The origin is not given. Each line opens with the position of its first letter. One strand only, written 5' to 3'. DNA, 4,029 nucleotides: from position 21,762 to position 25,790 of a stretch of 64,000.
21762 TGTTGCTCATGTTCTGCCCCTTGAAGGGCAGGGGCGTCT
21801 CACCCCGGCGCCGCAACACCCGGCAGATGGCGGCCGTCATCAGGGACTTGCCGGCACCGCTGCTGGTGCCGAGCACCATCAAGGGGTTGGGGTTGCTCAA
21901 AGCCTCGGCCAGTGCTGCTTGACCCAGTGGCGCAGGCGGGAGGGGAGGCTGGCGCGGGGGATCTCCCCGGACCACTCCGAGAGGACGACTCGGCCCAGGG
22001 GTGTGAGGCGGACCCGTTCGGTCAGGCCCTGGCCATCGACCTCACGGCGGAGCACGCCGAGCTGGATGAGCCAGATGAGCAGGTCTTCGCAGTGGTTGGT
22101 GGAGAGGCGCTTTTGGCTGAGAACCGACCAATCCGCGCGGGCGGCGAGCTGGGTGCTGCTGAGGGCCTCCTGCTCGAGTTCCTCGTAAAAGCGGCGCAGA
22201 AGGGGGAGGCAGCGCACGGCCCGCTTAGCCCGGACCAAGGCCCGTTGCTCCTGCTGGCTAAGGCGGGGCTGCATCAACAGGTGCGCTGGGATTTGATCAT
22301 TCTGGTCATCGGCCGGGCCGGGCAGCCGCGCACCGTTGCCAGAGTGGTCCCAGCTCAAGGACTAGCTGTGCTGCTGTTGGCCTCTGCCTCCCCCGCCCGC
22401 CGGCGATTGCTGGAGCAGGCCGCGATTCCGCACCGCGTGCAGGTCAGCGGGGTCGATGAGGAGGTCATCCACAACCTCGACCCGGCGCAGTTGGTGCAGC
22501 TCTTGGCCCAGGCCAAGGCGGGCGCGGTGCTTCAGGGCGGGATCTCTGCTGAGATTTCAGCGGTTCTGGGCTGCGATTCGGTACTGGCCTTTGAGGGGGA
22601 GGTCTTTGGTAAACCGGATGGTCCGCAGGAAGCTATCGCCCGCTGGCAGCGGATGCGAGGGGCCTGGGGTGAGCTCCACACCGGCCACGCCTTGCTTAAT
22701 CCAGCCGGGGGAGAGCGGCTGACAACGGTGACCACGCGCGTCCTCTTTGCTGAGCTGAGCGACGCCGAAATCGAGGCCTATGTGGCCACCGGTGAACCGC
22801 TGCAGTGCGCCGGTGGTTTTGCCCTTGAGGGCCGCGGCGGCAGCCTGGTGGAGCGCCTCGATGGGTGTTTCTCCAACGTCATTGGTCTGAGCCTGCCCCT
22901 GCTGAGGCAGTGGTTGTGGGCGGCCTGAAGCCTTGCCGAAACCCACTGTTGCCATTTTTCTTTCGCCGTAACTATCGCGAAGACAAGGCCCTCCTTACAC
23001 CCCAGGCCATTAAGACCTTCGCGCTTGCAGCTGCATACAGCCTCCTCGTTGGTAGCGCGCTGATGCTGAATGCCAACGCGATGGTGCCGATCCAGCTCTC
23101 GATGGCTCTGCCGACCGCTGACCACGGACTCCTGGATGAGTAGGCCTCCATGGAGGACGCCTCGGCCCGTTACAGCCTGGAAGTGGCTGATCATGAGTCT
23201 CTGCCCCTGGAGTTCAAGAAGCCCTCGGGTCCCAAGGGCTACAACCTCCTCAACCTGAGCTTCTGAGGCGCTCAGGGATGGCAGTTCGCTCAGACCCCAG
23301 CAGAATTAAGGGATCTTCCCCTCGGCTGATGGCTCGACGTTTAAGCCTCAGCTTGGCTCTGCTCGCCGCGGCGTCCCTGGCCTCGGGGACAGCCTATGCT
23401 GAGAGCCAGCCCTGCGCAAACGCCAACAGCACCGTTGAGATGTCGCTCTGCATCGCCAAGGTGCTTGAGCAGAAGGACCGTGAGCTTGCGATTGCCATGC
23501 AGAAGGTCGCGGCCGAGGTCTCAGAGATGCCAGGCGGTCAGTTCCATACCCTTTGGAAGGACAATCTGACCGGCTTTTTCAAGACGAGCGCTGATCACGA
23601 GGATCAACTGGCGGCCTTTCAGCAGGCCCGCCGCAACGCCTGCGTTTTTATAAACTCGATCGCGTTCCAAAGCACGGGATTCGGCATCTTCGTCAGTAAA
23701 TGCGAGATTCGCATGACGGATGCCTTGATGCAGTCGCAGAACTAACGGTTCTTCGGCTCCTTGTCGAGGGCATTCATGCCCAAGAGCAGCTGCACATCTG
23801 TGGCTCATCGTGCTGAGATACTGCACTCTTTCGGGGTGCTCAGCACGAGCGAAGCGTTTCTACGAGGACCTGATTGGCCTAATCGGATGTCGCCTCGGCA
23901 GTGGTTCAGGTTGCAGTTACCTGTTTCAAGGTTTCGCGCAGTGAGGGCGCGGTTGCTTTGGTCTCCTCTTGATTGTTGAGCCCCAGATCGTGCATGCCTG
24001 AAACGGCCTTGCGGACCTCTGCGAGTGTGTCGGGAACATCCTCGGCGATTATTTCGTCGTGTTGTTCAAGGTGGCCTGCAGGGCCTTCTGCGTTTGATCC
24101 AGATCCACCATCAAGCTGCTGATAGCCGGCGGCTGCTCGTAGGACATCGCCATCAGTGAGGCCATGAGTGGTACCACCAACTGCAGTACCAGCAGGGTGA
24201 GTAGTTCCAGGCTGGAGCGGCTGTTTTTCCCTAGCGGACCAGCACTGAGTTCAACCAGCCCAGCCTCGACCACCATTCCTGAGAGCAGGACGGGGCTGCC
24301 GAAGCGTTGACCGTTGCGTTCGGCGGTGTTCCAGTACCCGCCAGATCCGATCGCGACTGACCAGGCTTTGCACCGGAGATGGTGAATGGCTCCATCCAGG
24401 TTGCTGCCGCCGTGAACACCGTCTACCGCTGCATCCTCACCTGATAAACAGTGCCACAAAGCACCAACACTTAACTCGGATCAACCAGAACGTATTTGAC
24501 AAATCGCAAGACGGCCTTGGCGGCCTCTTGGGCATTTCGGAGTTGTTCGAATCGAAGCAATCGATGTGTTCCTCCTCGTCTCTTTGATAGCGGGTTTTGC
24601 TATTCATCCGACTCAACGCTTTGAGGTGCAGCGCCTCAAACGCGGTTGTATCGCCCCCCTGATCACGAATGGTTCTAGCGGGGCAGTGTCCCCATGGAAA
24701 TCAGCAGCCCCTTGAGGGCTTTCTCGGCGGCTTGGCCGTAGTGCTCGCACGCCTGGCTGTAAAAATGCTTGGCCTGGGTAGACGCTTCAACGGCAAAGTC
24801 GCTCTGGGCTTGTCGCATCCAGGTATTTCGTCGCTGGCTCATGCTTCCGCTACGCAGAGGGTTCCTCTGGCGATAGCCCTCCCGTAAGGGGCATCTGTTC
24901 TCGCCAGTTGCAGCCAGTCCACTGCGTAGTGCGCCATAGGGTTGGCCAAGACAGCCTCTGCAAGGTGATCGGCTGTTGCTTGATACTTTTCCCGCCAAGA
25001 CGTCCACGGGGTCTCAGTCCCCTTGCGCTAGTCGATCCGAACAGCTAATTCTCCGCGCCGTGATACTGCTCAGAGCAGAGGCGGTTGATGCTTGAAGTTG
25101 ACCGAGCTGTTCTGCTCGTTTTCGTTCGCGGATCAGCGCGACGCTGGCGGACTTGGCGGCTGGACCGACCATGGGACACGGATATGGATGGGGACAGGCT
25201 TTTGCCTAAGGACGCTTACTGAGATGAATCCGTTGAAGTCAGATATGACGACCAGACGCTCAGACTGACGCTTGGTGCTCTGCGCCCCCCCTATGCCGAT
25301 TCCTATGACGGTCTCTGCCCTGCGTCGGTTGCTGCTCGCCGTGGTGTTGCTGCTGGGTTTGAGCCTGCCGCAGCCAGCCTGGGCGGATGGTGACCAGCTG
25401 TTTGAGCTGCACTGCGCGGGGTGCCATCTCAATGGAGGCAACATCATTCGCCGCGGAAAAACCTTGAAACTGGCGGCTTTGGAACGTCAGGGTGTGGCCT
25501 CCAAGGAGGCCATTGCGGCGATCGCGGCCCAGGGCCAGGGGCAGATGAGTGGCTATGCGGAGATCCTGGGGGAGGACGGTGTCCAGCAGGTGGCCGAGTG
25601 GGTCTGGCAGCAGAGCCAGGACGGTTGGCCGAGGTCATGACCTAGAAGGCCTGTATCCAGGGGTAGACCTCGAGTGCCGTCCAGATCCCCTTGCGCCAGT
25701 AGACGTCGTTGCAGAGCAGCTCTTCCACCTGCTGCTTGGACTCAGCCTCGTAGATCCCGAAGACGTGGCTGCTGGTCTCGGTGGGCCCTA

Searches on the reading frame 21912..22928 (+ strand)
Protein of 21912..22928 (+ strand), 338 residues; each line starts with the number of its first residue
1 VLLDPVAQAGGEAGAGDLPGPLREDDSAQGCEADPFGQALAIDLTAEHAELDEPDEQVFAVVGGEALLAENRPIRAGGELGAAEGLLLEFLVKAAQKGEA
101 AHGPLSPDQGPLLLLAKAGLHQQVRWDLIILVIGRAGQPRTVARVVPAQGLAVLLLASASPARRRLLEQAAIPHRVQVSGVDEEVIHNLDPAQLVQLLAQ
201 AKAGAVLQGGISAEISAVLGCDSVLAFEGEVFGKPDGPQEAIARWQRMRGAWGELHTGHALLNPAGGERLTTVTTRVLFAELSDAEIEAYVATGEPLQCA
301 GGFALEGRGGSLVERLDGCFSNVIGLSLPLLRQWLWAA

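Call 72: search_protein_families(library=pfam, proteins=[window:21912-22928:+], max_evalue=0.001)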
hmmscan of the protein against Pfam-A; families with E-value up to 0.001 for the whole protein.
window:21912-22928:+ (338 aa): 1 family
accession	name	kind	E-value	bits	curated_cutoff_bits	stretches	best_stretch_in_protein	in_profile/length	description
PF02545.19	Maf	-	1.4e-51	175.2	27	1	154-335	2-184/187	Maf-like protein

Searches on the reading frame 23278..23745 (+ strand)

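Call 72: search_protein_families(library=pfam, proteins=[window:23278-23745:+], max_evalue=0.001)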
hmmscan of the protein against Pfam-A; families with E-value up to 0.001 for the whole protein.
window:23278-23745:+ (155 aa): 1 family
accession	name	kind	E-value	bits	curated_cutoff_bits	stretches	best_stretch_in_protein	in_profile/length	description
PF07007.17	LprI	-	3.6e-06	27.8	22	1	46-149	1-101/106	Lysozyme inhibitor LprI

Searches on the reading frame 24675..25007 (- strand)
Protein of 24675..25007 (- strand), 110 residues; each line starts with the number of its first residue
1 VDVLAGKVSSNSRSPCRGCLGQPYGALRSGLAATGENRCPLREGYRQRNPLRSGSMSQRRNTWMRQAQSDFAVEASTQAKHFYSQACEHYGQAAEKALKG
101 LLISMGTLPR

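Call 72: search_protein_families(library=pfam, proteins=[window:24675-25007:-], max_evalue=0.001)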
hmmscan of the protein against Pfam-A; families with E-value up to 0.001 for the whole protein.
window:24675-25007:- (110 aa): 1 family
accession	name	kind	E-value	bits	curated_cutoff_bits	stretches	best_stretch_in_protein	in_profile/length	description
PF05168.19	HEPN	-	5.9e-06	26.9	22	1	62-106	3-47/117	HEPN domain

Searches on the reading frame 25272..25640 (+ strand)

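Call 72: search_protein_families(library=pfam, proteins=[window:25272-25640:+], max_evalue=0.001)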
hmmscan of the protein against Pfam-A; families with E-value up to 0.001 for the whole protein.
window:25272-25640:+ (122 aa): 2 families
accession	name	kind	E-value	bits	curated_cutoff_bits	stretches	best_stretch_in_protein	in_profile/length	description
PF13442.11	Cytochrome_CBB3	-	3.5e-09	37.3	27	1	36-111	2-68/68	Cytochrome C oxidase, cbb3-type, subunit III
PF00034.26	Cytochrom_C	-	0.00011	23.8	21.3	1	38-113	2-88/90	Cytochrome c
